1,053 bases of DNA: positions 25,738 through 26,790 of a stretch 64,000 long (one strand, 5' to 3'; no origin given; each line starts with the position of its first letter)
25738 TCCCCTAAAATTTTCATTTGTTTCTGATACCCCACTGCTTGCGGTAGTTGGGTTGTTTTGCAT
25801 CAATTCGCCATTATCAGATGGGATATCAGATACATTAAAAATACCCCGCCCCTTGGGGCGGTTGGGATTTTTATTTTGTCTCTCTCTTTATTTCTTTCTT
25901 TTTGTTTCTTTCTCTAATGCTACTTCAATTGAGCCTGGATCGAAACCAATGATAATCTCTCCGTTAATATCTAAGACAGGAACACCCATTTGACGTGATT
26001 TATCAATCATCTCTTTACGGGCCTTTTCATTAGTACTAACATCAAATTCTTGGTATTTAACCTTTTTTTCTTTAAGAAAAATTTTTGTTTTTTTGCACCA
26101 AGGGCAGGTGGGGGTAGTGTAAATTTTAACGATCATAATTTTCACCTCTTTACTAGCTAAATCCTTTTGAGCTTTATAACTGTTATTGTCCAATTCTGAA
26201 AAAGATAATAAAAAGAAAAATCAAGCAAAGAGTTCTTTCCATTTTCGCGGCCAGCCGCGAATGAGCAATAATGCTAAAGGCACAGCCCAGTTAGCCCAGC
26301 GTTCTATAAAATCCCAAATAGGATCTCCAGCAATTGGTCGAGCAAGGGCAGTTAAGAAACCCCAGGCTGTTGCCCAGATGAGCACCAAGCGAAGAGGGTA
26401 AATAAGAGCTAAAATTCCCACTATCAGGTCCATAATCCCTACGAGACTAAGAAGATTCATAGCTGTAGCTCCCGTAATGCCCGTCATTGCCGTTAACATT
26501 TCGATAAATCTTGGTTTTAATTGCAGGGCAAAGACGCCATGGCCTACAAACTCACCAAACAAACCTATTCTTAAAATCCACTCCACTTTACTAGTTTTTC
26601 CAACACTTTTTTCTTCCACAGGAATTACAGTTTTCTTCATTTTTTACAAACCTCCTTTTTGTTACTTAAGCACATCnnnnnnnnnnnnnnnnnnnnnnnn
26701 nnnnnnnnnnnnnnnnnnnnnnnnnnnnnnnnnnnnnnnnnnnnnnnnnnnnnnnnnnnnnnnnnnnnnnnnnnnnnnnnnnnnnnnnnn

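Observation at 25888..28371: Extracytoplasmic thiol-disulfide module: glutaredoxin-like, DoxX, CcdA/DsbD, secreted thioredoxin-like CxxC protein and VKOR in one minus-strand gene string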

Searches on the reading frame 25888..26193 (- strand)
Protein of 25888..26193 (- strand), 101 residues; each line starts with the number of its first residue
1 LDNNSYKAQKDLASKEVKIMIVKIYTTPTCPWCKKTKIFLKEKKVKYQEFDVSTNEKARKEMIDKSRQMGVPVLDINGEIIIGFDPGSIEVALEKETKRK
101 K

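Call 3: search_protein_families(library=pfam, proteins=[window:25888-26193:-], max_evalue=0.01)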
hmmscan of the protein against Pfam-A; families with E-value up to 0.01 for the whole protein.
window:25888-26193:- (101 aa): 7 families
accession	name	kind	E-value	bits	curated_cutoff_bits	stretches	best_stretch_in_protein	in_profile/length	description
PF00462.30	Glutaredoxin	-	2.9e-20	72.7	22.9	1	22-81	1-60/60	Glutaredoxin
PF13417.12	GST_N_3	-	3.1e-08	34.3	22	1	25-82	2-58/75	Glutathione S-transferase, N-terminal domain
PF13409.12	GST_N_2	-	1.7e-05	25.8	25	1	29-83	1-59/70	Glutathione S-transferase, N-terminal domain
PF02798.26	GST_N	-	0.00012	22.8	20.9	1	22-81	3-64/76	Glutathione S-transferase, N-terminal domain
PF13192.12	Thioredoxin_3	-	0.00021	21.7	24.8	1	21-81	2-60/76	Thioredoxin domain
PF04908.21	SH3BGR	-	0.0023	18.5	21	1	35-66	22-53/99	SH3-binding, glutamic acid-rich protein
PF05768.20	Glrx-like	-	0.0036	18.1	26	1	22-78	2-57/77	Glutaredoxin-like domain (DUF836)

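Call 4: search_protein_families(library=ncbifam, proteins=[window:25888-26193:-], max_evalue=0.01)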
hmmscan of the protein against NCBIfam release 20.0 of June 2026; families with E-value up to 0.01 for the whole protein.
window:25888-26193:- (101 aa): 20 families
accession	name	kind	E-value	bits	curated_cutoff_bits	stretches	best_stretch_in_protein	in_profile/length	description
TIGR02196.1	GlrX_YruB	hypoth_equivalog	8.7e-27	93.4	88.55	1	22-94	2-74/74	glutaredoxin-like protein, YruB-family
TIGR02181.1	GRX_bact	equivalog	5.8e-16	58.5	90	1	22-85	1-65/80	glutaredoxin 3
NF041212.1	Uxx_star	subfamily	1e-15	57.7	66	1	22-87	1-67/70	Uxx-star family glutaredoxin-like (seleno)protein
NF007923.0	PRK10638.1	equivalog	4.7e-14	52.2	129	1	22-85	4-67/83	glutaredoxin 3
NF045501.1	HUGP_GUXX-star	exception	3e-11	43.3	325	1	18-87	163-233/236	HUGP/GUXX-star fusion selenoprotein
TIGR02194.1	GlrX_NrdH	subfamily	8.5e-11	41.9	85.75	1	22-90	1-69/72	glutaredoxin-like protein NrdH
NF041211.1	gluta_UXX_star_2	equivalog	5.3e-09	35.9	100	1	24-85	3-65/71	UXX-star (seleno)protein family 2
NF041114.2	gluta_UXX_star_1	equivalog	6.7e-09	35.9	72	1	22-91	1-70/70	UXX-star selenoprotein family 1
TIGR01617.1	arsC_related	subfamily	9.8e-08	32.3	75.05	1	22-62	1-41/117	Spx/MgsR family RNA polymerase-binding regulatory protein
TIGR02190.1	GlrX-dom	hypoth_equivalog_domain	1.4e-07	31.4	99.3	1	21-85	9-72/79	glutaredoxin-family domain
NF047338.1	gluta_UXX_star_3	exception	3.2e-07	30.3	97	1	22-87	1-67/70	UXX-star (seleno)protein family 3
TIGR02180.1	GRX_euk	equivalog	7.4e-07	29.3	87.25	1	22-83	1-67/84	glutaredoxin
NF002459.0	PRK01655.1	subfamily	8.6e-07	29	123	1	22-63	2-43/132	transcriptional regulator Spx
TIGR02200.1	GlrX_actino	hypoth_equivalog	2.4e-06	27.8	89.5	1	22-76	2-57/77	mycoredoxin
TIGR00411.1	redox_disulf_1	equivalog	5e-06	26.5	92.75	1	22-82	3-65/82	MJ0307 family thioredoxin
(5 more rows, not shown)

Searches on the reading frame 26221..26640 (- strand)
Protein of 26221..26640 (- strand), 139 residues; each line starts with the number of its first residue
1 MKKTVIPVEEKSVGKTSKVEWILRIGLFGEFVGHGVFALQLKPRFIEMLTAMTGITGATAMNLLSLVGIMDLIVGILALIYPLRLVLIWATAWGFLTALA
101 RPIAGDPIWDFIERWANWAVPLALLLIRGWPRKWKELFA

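Call 3: search_protein_families(library=pfam, proteins=[window:26221-26640:-], max_evalue=0.01)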
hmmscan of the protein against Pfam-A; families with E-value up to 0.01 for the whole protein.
window:26221-26640:- (139 aa): 0 families

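Call 4: search_protein_families(library=ncbifam, proteins=[window:26221-26640:-], max_evalue=0.01)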
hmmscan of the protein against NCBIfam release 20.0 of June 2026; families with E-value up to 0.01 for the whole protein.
window:26221-26640:- (139 aa): 0 families

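Call 19: find_homologous_proteins(query=window:26221-26640:-)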
Query window:26221-26640:- (139 aa): 1500 proteins with E <= 0.001 among 1548 candidates; the best 120 are listed.
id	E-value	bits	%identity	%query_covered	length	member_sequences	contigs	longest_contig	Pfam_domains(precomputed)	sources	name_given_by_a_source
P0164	3.2e-84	298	100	100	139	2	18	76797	-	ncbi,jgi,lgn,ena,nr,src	ncbi:hypothetical protein J4421_00160 [Candidatus Woesearchaeota archaeon]|nr:hypothetical protein [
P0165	4.1e-61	223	75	91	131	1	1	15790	-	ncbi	-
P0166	5.2e-57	210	75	90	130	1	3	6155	-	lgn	-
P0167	6.6e-57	210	69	91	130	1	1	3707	-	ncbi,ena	-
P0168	7.3e-57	209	76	86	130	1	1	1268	-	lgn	-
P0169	1.7e-56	208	70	92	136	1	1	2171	-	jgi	-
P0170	4.5e-56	207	72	90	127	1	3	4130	-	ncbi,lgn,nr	ncbi:hypothetical protein HYX19_03860 [Candidatus Woesearchaeota archaeon]|nr:hypothetical protein [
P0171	5.9e-56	207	74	89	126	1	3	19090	-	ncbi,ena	-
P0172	6.3e-56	206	71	90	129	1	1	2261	-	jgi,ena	-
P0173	8.5e-56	206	65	99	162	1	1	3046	-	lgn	-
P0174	8.6e-56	206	72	90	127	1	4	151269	-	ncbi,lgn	-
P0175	9.0e-56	206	68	90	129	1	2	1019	-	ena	-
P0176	9.0e-56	206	69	91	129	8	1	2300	PF13781.12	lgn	-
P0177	9.1e-56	206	70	91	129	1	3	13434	-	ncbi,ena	-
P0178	1.3e-55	205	69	94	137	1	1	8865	-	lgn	-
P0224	2.8e-53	198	66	94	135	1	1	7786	PF13781.12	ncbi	-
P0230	8.2e-53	196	71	89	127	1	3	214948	-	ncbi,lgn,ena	ncbi:MAG: hypothetical protein AABX23_01835 [Nanoarchaeota archaeon]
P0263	2.1e-51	192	69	89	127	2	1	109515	-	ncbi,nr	ncbi:hypothetical protein HYV81_04035 [Candidatus Woesearchaeota archaeon]|nr:hypothetical protein [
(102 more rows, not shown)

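Call 33: search_protein_families(library=pfam, alignment_id=A2, max_evalue=1)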
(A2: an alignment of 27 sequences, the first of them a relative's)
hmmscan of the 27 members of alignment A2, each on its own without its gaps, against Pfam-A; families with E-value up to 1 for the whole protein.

A. member 1, P0164 (139 aa): 2 families
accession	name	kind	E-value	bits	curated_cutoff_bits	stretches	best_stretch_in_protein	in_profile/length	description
PF09546.15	Spore_III_AE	-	0.01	15.5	27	1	48-118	225-295/321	Stage III sporulation protein AE (spore_III_AE)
PF13781.11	DoxX_3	-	0.013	16.4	25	1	34-96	7-70/102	DoxX-like family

B. families by the number of members that match (of 27 scanned): 7 families
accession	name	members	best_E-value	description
PF13781.11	DoxX_3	25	3.6e-06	DoxX-like family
PF09546.15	Spore_III_AE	11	0.00022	Stage III sporulation protein AE (spore_III_AE)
PF07291.16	MauE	11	0.0035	Methylamine utilisation protein MauE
PF07681.17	DoxX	3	0.001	DoxX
PF18159.6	S_4TM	2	0.047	SMODS-associating 4TM effector domain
PF19881.4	DUF6354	1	0.09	Family of unknown function (DUF6354)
PF11239.13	DUF3040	1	0.43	Protein of unknown function (DUF3040)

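Call 51: predict_structure(alignment_id=A4)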
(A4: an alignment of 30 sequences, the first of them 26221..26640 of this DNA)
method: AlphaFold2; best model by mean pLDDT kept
length: 139 residues; sequences in the alignment: 30
mean_pLDDT: 89.5   pTM: 0.78
mean pLDDT of the five models: 89.5, 89.4, 89.1, 85.6, 84.1
residues with pLDDT >= 90: 121; 70-90: 2; 50-70: 5; < 50: 11
segments of 3 or more residues with pLDDT < 50: 2-4, 6-13
pLDDT, mean of each block of 10 residues (from residue 1): 47 67 97 96 94 95 97 96 95 95 94 95 94 92
secondary structure, 60 per line:
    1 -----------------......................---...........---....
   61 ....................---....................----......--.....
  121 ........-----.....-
elements in order: H18-39 H43-53 H57-80 H84-103 H108-113 H116-128 H134-138

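Call 67: find_encoding_contigs(protein=P0174, flank=5000, max_places=1)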
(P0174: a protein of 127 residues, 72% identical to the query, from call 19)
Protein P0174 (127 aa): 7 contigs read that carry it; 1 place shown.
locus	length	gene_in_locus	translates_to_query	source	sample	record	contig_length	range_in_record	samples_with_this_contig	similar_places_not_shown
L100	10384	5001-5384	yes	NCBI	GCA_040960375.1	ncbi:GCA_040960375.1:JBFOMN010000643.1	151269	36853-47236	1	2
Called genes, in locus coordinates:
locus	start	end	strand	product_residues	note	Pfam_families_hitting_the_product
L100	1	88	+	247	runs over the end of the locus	-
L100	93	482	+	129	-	-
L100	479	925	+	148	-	PF07884:VKOR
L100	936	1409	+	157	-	PF07681:DoxX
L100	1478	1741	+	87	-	PF18926:DUF5676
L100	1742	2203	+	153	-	-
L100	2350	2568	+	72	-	PF11666:DUF2933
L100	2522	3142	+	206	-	-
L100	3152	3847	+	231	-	-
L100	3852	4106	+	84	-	-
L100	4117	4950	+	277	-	PF13192:Thioredoxin_3 (faint)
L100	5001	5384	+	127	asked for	-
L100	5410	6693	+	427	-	-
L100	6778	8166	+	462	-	PF00403:HMA, PF02683:DsbD_TM (weak), PF13386:DsbD_2, PF13473:Cupredoxin_1 (weak)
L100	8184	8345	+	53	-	-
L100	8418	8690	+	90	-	PF02583:Trns_repr_metal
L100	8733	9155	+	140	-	-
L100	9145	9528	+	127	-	PF03625:DUF302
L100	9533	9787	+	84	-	PF09851:SHOCT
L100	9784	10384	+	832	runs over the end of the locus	PF00403:HMA, PF00122:E1-E2_ATPase, PF00702:Hydrolase, PF13419:HAD_2 (weak), PF08282:Hydrolase_3 (weak)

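Call 68: find_encoding_contigs(protein=P0230, flank=5000, max_places=1)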
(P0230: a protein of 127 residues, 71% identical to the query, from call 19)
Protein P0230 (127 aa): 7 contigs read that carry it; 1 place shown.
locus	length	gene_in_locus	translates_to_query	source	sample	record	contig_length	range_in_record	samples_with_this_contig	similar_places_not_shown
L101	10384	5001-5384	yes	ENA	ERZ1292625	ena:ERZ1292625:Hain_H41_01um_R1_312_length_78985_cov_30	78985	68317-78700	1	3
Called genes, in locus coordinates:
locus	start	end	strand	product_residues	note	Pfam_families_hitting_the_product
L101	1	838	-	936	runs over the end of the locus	PF00580:UvrD-helicase, PF01443:Viral_helicase1 (faint), PF13086:AAA_11 (weak), PF13245:AAA_19, PF13087:AAA_12 (faint), PF13361:UvrD_C, PF13538:UvrD_C_2 (faint), PF12705:PDDEXK_1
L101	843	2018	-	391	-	PF00009:GTP_EFTU, PF01926:MMR_HSR1 (weak), PF03193:RsgA_GTPase (faint), PF09173:eIF2_C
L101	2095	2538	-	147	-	PF01092:Ribosomal_S6e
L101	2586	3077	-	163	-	PF01047:MarR, PF12802:MarR_2 (weak), PF24034:DUF7343, PF13412:HTH_24 (weak)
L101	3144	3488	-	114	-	-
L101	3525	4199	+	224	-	-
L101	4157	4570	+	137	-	PF13473:Cupredoxin_1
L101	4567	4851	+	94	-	-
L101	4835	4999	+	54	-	-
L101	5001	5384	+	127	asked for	-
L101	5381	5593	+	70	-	PF00403:HMA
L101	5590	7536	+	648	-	PF00122:E1-E2_ATPase, PF00702:Hydrolase, PF08282:Hydrolase_3 (faint), PF12710:HAD (weak)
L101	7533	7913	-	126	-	PF07884:VKOR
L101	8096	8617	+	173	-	-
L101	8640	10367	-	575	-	PF00009:GTP_EFTU, PF01926:MMR_HSR1, PF03144:GTP_EFTU_D2 (faint), PF11987:IF-2, PF14578:GTP_EFTU_D4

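Call 69: find_encoding_contigs(protein=P0263, flank=5000, max_places=1)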
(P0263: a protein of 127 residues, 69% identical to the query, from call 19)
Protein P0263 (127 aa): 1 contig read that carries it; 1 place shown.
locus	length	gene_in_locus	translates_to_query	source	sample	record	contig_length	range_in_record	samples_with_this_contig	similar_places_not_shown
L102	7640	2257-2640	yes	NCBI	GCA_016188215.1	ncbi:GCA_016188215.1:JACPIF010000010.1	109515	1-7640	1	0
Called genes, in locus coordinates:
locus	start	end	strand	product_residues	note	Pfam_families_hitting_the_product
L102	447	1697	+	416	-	PF13401:AAA_22 (faint)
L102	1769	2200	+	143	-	-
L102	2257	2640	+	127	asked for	-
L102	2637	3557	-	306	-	PF07884:VKOR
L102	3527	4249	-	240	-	PF11139:SfLAP (weak)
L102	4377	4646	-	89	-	-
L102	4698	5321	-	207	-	PF00925:GTP_cyclohydro2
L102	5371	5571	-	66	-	-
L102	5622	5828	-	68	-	-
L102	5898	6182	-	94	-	-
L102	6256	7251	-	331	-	PF00487:FA_desaturase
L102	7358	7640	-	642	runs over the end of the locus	PF02518:HATPase_c, PF00204:DNA_gyraseB, PF01751:Toprim, PF00986:DNA_gyraseB_C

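Call 75: search_protein_families(library=ncbifam, proteins=[L102:2637-3557:-], max_evalue=0.001)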
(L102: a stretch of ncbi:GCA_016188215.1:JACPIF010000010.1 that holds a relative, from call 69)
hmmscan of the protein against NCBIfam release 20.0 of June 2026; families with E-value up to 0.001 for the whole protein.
L102:2637-3557:- (306 aa): 3 families
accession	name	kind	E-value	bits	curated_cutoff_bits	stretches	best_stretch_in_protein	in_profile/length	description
NF011480.0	PRK14889.1-4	equivalog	1.8e-22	80.2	120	1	23-149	8-127/132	VKOR family protein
NF011478.0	PRK14889.1-1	equivalog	9.5e-16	58.2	182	1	20-154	5-145/152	VKOR family protein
NF011479.0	PRK14889.1-2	equivalog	4.6e-12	46.4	264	1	22-149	11-140/145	VKOR family protein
